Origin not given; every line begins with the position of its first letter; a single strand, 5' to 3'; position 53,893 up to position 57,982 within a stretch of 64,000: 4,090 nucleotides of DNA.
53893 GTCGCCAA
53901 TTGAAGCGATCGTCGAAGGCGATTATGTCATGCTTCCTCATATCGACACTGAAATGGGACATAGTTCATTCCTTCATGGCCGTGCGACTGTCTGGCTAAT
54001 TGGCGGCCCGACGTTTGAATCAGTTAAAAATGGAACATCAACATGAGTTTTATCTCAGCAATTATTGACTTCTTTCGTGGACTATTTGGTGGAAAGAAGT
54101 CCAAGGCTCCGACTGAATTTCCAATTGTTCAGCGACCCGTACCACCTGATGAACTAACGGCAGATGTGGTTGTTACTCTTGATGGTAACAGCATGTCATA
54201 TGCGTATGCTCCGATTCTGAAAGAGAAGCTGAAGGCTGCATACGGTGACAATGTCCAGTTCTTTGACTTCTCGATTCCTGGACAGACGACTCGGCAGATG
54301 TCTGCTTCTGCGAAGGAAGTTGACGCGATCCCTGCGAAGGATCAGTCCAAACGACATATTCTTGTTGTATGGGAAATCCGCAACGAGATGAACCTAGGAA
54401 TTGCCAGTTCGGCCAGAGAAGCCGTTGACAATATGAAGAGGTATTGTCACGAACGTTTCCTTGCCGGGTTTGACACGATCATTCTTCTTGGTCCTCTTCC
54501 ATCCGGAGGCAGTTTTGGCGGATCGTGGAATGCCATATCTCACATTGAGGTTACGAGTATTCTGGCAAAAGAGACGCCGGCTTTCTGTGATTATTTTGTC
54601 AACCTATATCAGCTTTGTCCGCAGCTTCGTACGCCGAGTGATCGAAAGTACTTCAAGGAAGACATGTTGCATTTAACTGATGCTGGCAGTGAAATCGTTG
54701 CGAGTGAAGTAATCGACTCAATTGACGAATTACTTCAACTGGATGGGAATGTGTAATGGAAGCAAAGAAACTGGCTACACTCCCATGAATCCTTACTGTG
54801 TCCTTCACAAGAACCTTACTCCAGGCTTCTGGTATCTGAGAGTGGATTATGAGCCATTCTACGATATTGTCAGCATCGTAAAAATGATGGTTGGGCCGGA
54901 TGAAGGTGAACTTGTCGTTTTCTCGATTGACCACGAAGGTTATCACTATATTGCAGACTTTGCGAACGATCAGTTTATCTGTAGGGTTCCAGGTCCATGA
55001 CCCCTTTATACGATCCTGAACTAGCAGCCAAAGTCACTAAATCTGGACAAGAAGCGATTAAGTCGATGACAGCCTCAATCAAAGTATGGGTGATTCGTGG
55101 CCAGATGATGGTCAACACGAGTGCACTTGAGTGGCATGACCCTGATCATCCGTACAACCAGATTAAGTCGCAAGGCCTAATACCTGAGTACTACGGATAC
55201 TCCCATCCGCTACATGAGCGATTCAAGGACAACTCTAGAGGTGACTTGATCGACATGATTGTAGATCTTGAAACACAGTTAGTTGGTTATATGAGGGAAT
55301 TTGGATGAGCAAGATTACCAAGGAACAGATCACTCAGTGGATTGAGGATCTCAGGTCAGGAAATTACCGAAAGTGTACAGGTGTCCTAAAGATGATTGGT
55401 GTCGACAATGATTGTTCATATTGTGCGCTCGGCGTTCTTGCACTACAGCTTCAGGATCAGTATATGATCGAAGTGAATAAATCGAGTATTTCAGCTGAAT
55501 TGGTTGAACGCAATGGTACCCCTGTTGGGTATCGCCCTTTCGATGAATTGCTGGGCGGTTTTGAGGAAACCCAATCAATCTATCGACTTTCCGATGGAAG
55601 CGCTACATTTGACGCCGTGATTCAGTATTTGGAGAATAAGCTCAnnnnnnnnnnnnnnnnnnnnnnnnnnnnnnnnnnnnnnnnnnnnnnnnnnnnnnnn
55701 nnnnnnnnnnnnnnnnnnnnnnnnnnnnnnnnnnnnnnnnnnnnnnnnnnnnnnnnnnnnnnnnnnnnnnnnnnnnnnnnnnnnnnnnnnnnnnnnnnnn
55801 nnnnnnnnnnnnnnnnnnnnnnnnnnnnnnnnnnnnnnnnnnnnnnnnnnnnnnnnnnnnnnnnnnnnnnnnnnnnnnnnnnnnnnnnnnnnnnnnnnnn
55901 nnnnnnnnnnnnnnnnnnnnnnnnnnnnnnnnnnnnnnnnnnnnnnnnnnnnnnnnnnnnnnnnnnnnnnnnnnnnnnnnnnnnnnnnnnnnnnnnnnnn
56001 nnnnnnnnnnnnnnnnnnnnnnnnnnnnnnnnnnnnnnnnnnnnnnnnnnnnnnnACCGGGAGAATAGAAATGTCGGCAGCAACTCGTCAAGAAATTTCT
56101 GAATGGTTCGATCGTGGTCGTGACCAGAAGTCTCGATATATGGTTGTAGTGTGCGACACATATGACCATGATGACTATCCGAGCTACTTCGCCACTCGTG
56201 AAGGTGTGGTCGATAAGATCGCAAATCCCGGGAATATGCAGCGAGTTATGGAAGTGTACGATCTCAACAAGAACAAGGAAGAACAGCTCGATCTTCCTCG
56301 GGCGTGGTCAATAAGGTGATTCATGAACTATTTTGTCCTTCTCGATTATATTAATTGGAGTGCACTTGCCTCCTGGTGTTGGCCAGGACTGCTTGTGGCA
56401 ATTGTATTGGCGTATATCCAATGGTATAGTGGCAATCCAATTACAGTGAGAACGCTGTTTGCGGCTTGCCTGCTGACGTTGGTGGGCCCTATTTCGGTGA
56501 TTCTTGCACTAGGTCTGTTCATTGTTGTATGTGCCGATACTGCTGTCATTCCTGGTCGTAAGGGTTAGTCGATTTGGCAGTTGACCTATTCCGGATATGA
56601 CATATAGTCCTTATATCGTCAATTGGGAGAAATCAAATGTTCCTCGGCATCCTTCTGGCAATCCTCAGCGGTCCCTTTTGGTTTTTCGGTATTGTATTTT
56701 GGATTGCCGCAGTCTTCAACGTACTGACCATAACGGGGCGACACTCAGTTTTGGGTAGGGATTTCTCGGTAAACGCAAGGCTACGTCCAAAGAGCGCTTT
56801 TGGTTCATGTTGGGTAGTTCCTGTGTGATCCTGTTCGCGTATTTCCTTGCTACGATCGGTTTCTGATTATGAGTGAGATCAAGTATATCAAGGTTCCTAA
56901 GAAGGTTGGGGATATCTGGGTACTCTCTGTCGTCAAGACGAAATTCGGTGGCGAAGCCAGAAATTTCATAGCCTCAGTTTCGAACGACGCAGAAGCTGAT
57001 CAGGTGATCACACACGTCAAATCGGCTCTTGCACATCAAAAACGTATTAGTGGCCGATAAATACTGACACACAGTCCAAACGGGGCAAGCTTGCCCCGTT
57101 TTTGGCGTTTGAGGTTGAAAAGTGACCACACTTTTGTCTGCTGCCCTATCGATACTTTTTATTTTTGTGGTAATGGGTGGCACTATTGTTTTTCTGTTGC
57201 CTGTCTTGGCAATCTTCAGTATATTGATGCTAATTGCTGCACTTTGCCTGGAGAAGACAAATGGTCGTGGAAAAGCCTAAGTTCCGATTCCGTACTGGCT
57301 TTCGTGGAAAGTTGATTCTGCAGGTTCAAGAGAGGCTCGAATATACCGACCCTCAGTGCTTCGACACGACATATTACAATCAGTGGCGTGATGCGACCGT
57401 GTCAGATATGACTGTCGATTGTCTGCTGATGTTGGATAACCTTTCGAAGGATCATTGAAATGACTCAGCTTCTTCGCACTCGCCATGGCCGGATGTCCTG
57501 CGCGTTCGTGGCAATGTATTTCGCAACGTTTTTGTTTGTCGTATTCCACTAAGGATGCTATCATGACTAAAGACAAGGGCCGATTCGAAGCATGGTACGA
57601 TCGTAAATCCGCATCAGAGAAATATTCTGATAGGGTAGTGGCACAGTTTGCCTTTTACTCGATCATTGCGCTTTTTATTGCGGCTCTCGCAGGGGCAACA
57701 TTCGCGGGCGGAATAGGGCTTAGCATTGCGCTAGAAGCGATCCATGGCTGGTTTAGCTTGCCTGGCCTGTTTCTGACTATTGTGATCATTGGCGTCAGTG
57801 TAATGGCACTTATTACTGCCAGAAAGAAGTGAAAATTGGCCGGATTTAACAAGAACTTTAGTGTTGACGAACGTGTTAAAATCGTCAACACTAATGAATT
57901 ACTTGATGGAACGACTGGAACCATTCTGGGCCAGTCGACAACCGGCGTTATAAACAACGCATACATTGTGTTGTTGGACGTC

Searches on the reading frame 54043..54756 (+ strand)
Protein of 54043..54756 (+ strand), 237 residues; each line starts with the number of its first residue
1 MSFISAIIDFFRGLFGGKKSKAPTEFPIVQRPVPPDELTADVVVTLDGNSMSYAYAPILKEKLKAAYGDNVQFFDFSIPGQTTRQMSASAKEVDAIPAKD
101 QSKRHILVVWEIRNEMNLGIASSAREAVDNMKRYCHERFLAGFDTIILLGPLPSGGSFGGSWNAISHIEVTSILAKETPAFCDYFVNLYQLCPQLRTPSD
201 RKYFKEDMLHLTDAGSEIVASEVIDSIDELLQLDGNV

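Call 17: search_protein_families(library=pfam, proteins=[window:54043-54756:+], max_evalue=0.01)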
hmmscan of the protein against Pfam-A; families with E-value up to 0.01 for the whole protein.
window:54043-54756:+ (237 aa): 1 family
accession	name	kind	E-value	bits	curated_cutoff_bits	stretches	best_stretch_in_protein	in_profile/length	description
PF13472.12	Lipase_GDSL_2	-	0.0026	18.7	32.9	1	45-217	13-177/178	GDSL-like Lipase/Acylhydrolase family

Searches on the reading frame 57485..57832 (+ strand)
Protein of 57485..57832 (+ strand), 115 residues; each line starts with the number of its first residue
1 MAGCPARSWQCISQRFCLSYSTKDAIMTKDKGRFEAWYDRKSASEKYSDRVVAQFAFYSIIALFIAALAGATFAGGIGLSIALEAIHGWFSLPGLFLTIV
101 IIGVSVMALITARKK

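Call 81: search_protein_families(library=pfam, proteins=[window:57485-57832:+], max_evalue=0.01)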
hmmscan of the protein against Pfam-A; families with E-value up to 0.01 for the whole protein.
window:57485-57832:+ (115 aa): 1 family
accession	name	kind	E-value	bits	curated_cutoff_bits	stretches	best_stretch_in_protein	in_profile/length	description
PF20990.2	DUF2207_C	-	0.0076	16.4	33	1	31-108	121-185/247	Predicted membrane protein (DUF2207) C-terminal domain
